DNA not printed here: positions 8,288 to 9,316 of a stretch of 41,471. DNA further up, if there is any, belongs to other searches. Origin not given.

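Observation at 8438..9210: Antisense, self-promoted Zn-ribbon/DUF4145-like gene embedded in the replication module: candidate abortive-infection or defence moron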

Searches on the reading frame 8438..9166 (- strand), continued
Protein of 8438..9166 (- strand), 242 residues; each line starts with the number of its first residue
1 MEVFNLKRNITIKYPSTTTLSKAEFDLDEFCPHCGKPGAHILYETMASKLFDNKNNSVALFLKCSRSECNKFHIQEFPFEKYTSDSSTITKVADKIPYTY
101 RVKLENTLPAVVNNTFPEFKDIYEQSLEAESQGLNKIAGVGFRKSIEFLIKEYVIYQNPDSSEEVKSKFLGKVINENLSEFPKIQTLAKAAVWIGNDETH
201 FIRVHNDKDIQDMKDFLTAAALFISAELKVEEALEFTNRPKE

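Call 35: find_encoding_contigs(protein=P0007, flank=6000, max_places=2)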
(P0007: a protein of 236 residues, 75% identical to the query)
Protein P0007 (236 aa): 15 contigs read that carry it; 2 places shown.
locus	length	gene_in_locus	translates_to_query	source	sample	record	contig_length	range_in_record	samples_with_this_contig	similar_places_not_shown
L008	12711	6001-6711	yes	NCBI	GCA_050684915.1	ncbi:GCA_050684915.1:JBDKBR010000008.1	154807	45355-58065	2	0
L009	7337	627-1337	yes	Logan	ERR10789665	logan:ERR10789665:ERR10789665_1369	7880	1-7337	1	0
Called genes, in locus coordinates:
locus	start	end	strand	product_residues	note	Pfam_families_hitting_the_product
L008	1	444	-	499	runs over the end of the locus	PF05133:SPP1_portal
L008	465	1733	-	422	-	PF03237:Terminase_6N, PF04466:Terminase_3 (weak)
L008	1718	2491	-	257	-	PF10668:Phage_terminase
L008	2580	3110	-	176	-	-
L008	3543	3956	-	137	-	-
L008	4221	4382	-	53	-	-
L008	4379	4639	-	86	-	-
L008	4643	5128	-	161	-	-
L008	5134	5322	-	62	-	-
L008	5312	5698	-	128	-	PF09643:YopX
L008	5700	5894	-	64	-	-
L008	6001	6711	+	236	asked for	-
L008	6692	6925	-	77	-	-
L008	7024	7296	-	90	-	-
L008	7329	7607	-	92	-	-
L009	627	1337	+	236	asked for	-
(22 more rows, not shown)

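Call 37: predict_structure(alignment_id=A1)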
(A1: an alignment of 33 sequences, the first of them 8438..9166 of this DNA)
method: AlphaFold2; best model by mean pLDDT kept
length: 242 residues; sequences in the alignment: 33
mean_pLDDT: 90.3   pTM: 0.67
mean pLDDT of the five models: 90.3, 88.3, 86.2, 85.7, 84.2
residues with pLDDT >= 90: 170; 70-90: 61; 50-70: 9; < 50: 2
segments of 3 or more residues with pLDDT < 50: none
pLDDT, mean of each block of 10 residues (from residue 1): 70 95 93 85 96 97 92 94 96 83 85 97 94 87 96 96 94 90 90 83 82 94 95 88 72
secondary structure, 60 per line:
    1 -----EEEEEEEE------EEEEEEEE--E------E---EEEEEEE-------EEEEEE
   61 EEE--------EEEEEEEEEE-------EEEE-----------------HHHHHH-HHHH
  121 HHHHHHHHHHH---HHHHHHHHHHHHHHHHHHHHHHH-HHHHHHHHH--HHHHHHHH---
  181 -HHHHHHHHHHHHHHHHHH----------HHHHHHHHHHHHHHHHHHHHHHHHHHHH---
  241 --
elements in order: E6-13 E20-27 E41-47 E55-63 E72-81 E89-92 H110-115 H117-131 H135-157 H159-167 H170-177 H182-199 H210-237

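Call 41: fold_search(model_id=the predicted structure, library=pdb)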
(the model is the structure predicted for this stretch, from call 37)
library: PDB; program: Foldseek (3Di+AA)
matches with E <= 10: 331; with E <= 0.001: 0
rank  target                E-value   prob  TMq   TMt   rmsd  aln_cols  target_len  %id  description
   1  4nqf_A                9.9e-02  1.00  0.38  0.59   4.1       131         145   10  Crystal structure of HEPN domain protein (released 2014-03-26)
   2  1wol                  1.3e-01  0.97  0.32  0.57   5.0       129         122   13  Crystal Structure of ST0689, an archaeal HEPN homologue (released 2005-11-22)
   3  3jcf_A                1.3e-01  0.15  0.17  0.13  21.4       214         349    8  Cryo-EM structure of the magnesium channel CorA in the closed symmetric magnesium-bound state (released 2016-02-17)
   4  3g50_A                1.4e-01  0.54  0.23  0.36  11.9       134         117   10  Crystal Structure of NiSOD D3A mutant at 1.9 A (released 2009-04-28)
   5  4nqf_B                1.5e-01  0.99  0.39  0.59   4.2       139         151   12  Crystal structure of HEPN domain protein (released 2014-03-26)
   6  3d2e_A                1.6e-01  0.13  0.20  0.10  20.1       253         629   15  Crystal structure of a complex of Sse1p and Hsp70, Selenomethionine-labeled crystals (released 2008-06-17)
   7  4i0u_D                2.4e-01  0.10  0.14  0.11  21.9       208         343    7  Improved structure of Thermotoga maritima CorA at 2.7 A resolution (released 2013-03-06)
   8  2q00_B                2.6e-01  0.99  0.37  0.66   3.5       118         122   21  Crystal structure of the P95883_SULSO protein from Sulfolobus solfataricus. NESG target SsR10. (released 2007-05-29)
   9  8tmi_E                2.6e-01  0.08  0.14  0.11  29.9       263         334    9  Cryo-EM structure of CorA in complex with conformation-specific synthetic antibody C18 and 100 uM MgCl2, State MG0.1-2 (released 2025-02-12)
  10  4ncq_A                2.9e-01  0.38  0.23  0.36   9.3       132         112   11  Crystal structure of NiSOD H1A mutant (released 2014-12-24)
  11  1q0d_A                3.0e-01  0.35  0.23  0.35  11.9       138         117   13  Crystal structure of Ni-containing superoxide dismutase with Ni-ligation corresponding to the oxidized state (released 2004-05-18)
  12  5jrw_D                3.0e-01  0.10  0.15  0.12  21.8       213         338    9  Crystal structure of Thermotoga maritima mutant D89R/D253R (released 2017-01-25)
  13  1t6i_A                3.4e-01  0.35  0.22  0.36   8.8       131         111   11  Nickel Superoxide Dismutase (NiSOD) Apo Structure (released 2004-07-13)
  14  1t6q_A                3.6e-01  0.35  0.22  0.36   8.8       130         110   12  Nickel Superoxide Dismutase (NiSOD) CN-treated Apo Structure (released 2004-07-13)
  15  8tmd_E                3.6e-01  0.08  0.15  0.11  21.1       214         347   10  Cryo-EM structure of CorA in complex with conformation-specific synthetic antibody C18 and 100 uM MgCl2, State MG0.1-1 (released 2025-02-12)
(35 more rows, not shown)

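Call 48: find_related_loci(query=A1, collection=genome_contigs, flank=6000)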
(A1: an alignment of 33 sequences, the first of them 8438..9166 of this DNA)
Query A1 (242 aa) in genome_contigs; peptide patterns used: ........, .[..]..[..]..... (x = any residue, [..] = any of these).
389 stretches matched a pattern; 379 encode a relative of the query (tblastn E <= 1e-3); the best 80 are kept; 80 distinct loci.
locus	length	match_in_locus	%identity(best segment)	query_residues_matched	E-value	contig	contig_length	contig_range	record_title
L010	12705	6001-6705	53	6-242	5e-82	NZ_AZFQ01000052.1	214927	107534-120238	Liquorilactobacillus satsumensis DSM 16230 = JCM 12392 strain DSM 16230 NODE_359, whole genome shotgun sequence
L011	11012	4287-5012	47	1-241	3e-73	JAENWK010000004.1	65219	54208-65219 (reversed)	MAG: Eubacteriaceae bacterium isolate 5_8_m_bin14 k141_22325_length_65219_cov_95.4285, whole genome shotgun sequence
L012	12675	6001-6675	44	6-237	4e-64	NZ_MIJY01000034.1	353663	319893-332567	Enterococcus termitis strain LMG 8895 4, whole genome shotgun sequence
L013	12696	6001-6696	44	6-239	3e-61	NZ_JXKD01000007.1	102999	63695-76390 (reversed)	Enterococcus aquimarinus strain DSM 17690 Scaffold7, whole genome shotgun sequence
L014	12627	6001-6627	44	24-238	1e-58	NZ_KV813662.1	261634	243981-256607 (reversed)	Streptococcus sp. HMSC078D09 Scaffold228, whole genome shotgun sequence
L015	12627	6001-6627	44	24-238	4e-57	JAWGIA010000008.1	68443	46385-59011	MAG: Streptococcus parasanguinis isolate N2_038_020G1_dasN2_038_020G1_abawaca.33 38_010_scaffold_93, whole genome shotgu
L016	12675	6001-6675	41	6-238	1e-54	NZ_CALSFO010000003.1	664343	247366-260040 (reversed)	Streptococcus sp. Marseille-Q0941 contig00003, whole genome shotgun sequence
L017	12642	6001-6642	45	19-238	2e-54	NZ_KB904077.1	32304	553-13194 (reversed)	Streptococcus caballi DSM 19004 A3GSDRAFT_scaffold_22.23, whole genome shotgun sequence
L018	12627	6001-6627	43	24-238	2e-54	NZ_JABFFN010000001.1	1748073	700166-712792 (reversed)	Streptococcus cristatus strain SS-1725 1, whole genome shotgun sequence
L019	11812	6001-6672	39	8-238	4e-53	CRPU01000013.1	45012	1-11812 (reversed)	Streptococcus pneumoniae genome assembly 6775_1#8, scaffold ERS020334SCcontig000013, whole genome shotgun sequence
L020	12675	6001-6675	40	10-236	1e-52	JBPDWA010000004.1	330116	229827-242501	Enterococcus faecalis strain En1-EF NODE_4_length_330116_cov_103.884181, whole genome shotgun sequence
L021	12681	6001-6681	38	4-238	1e-52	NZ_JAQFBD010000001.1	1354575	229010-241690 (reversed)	Streptococcus halitosis strain OM18-31A OM18-31A.Scaf1, whole genome shotgun sequence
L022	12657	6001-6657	39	1-238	4e-52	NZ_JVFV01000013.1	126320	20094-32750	Streptococcus pseudopneumoniae strain 469_SPSE 333_126320_2579207_115+,...,317+, whole genome shotgun sequence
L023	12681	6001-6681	38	4-238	1e-51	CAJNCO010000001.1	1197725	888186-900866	unidentified bacterium isolate Streptococcus species genome assembly, contig: NODE_1_length_1197725_cov_51.4509, whole g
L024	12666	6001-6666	39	5-236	6e-51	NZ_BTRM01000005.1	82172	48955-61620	Aerococcus viridans strain NUITM-VRA1 sequence005, whole genome shotgun sequence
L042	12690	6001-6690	34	7-241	3e-36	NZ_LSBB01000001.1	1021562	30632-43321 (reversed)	Bacillus atrophaeus strain NRRL NRS 213 Bacillus_atrophaeus_NRS_213_contig_1, whole genome shotgun sequence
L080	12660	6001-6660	32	5-234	3e-33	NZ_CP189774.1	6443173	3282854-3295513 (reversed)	Pseudomonas nitroreducens strain TX1 chromosome, complete genome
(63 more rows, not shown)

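Call 54: search_protein_families(library=padloc, alignment_id=A3, max_evalue=0.1)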
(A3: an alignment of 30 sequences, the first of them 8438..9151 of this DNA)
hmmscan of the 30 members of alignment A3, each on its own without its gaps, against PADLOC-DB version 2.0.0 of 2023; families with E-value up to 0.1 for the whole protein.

A. member 1, window:8438-9151:- (237 aa): 1 family
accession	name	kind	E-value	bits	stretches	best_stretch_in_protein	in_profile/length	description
PDLC01221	typeIV_Cas10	-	0.0022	14.6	1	17-69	349-401/582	CAS-IV-C; effector_LS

B. families by the number of members that match (of 30 scanned): 6 families
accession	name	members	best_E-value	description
PDLC01221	typeIV_Cas10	1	0.0022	CAS-IV-C; effector_LS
PDLC04109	PD-T7-4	1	0.0033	-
PDLC04258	PDC-M01B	1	0.012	-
PDLC02581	DrmB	1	0.025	DrmB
PDLC02022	Cas10_Id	1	0.031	-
PDLC04447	PDC-M14A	1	0.093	-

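Call 55: search_solved_structures(query=A3, max_evalue=10, show_alignments=3)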
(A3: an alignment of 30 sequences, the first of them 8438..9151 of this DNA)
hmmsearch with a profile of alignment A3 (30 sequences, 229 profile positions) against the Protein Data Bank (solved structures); distinct sequences matched with E-value up to 10: 13.
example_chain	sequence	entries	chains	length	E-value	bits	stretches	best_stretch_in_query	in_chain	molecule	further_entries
1x6h_A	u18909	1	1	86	0.031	17.1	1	17-73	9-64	Transcriptional repressor CTCF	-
2i13_A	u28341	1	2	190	0.041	16.7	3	15-69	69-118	Aart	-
1i3q_I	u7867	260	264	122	0.065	16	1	23-75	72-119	DNA-DIRECTED RNA POLYMERASE II 14.2KD POLYPEPTIDE | DNA-directed RNA polymerase II, chain RPB9 | DNA-directed RNA polymerase II 14.2 kDa polypeptide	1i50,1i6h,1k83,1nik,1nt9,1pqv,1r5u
5fmf_I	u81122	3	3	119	0.092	15.5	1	23-73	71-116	DNA-DIRECTED RNA POLYMERASE II SUBUNIT RPB9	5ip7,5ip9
5c44_I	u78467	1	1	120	0.094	15.5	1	23-73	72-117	DNA-directed RNA polymerase II subunit RPB9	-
7aoc_I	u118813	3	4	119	0.24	14.2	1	6-66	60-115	DNA-directed RNA polymerase I subunit RPA12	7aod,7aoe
1mey_C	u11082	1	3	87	0.48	13.2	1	12-67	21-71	CONSENSUS ZINC FINGER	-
1qyp_A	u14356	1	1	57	0.95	12.2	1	15-66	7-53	RNA POLYMERASE II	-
2m0d_A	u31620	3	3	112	1.2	11.9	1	14-72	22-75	Zinc finger and BTB domain-containing protein 17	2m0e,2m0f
5aas_A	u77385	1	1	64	1.3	11.8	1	20-76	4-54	TAX1-BINDING PROTEIN 1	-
2yt9_A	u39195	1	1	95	1.7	11.4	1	15-66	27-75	zinc finger-containing protein 1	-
2m7q_A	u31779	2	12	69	2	11.2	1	21-77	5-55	Tax1-binding protein 1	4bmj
5x4z_I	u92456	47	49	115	3.4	10.4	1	22-67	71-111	DNA-directed RNA polymerase subunit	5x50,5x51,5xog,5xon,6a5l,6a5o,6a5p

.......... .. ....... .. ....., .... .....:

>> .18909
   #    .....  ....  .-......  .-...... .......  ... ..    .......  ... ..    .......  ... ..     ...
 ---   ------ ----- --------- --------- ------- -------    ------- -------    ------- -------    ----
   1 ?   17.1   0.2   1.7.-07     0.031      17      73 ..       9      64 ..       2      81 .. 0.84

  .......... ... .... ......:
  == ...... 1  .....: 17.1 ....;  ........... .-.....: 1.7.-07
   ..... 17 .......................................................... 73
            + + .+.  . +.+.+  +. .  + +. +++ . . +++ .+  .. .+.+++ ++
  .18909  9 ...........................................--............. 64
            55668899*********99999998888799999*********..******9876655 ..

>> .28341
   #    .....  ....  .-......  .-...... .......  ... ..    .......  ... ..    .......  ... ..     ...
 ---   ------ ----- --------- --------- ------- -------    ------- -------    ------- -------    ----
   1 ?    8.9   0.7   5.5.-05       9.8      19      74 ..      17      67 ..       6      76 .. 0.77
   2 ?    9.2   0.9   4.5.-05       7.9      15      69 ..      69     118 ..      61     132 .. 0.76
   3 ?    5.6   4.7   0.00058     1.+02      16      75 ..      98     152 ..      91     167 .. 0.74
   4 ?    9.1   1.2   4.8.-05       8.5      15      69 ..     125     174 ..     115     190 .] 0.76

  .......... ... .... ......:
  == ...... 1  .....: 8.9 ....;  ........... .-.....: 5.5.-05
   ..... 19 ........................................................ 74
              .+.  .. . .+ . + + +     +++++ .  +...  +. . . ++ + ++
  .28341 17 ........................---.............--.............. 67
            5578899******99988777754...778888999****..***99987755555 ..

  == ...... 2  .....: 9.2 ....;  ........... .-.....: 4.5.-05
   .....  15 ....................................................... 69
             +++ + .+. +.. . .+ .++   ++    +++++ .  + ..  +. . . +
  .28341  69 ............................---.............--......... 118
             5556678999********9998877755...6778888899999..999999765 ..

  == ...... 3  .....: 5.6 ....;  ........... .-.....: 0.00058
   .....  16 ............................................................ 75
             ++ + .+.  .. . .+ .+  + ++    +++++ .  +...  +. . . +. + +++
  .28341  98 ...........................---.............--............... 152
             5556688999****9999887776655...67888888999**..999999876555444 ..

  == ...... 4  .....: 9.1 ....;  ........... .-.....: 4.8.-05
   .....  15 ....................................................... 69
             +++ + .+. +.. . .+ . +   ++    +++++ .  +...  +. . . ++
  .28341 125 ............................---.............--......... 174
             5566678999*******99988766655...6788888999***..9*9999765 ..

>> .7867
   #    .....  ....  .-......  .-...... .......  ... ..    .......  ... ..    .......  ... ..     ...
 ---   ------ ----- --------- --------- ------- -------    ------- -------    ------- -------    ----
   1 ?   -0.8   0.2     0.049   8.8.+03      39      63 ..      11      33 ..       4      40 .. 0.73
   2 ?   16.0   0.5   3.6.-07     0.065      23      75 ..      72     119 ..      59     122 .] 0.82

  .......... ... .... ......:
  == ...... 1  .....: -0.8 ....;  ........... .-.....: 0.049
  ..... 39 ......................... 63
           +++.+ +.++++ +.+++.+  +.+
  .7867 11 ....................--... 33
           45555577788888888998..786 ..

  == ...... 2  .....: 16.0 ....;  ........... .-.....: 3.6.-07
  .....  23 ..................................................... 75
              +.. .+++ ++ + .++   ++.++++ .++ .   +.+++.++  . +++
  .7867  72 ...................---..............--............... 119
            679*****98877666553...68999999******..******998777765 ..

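Call 86: search_dna_similar(query=window:8438-9151:-, collection=phages, mode=protein, max_evalue=0.001, max_rows=60)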
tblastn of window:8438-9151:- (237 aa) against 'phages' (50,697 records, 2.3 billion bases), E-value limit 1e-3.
Records with a match: 48; places in all: 48; records where one place covers at least 80% of the query: 32.
Best place of each record, by identity: <60% 48.
By first word of the organism name: Streptococcus 37; Anaerostipes 3; Staphylococcus 2; Aeribacillus 2; Lactiplantibacillus 1; Fusobacterium 1; Lactobacillus 1; Bacteriophage 1.
By host as written in the record: Anaerostipes caccae DA844 3; Streptococcus pneumoniae 09B07772 2; - 2; Streptococcus pneumoniae 08B03577 2; Staphylococcus saprophyticus 2; Aeribacillus pallidus 2; Streptococcus mitis SF100 2; Streptococcus mitis SK137 2; and 31 more.
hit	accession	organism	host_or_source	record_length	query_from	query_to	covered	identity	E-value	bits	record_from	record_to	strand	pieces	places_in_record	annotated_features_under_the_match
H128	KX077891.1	Streptococcus phage phiJH1301-1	Streptococcus suis JH1301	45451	24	233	89%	45.5%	2e-49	179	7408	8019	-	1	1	hypothetical protein (x2)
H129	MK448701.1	Streptococcus phage Javan197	Streptococcus equi Sz105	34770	2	233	98%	39.5%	3e-45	167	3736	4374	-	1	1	hypothetical protein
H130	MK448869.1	Streptococcus phage Javan190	Streptococcus equi ERR066392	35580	2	233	98%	39.5%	3e-45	167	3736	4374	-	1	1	hypothetical protein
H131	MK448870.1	Streptococcus phage Javan192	Streptococcus equi ERR066396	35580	2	233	98%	39.5%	3e-45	167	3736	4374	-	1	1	hypothetical protein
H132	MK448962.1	Streptococcus phage Javan496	Streptococcus pyogenes MGAS10394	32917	2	233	98%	39.5%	4e-45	166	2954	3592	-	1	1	hypothetical protein (x2)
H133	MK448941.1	Streptococcus phage Javan446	Streptococcus pyogenes Alab49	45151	24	237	90%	34.1%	9e-35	136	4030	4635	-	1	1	hypothetical protein (x2)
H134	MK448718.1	Streptococcus phage Javan253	Streptococcus henryi DSM_19005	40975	3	237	99%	30.2%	2e-24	106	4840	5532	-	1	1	hypothetical protein (x2)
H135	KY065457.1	Streptococcus phage IPP16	Streptococcus pneumoniae 48/2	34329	3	237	99%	29.8%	2e-26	112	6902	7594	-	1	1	hypothetical protein (x2)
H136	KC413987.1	Streptococcus phage phiSS12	Streptococcus suis SS12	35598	3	237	99%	29.8%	5e-24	105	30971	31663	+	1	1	hypothetical protein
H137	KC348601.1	Streptococcus phage phi7917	Streptococcus suis 7917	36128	3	237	99%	29.8%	5e-24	105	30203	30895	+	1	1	hypothetical protein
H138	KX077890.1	Streptococcus phage phiLP081102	Streptococcus suis LP081102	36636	3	237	99%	29.8%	5e-24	105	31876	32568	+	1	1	hypothetical protein (x2)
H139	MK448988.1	Streptococcus phage Javan578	Streptococcus suis NSUI002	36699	3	237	99%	29.8%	5e-24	105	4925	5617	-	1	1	hypothetical protein (x2)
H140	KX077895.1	Streptococcus phage phiZJ20091101-4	Streptococcus suis ZJ20091101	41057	3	237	99%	29.8%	5e-24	105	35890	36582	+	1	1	hypothetical protein (x2)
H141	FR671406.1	Streptococcus phage 040922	Streptococcus pneumoniae, strain 04-0922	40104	3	237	99%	28.9%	4e-24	105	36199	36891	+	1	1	Phage protein (x2)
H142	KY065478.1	Streptococcus phage IPP38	Streptococcus pneumoniae GA47373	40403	3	237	99%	28.9%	4e-24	105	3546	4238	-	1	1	hypothetical protein (x2)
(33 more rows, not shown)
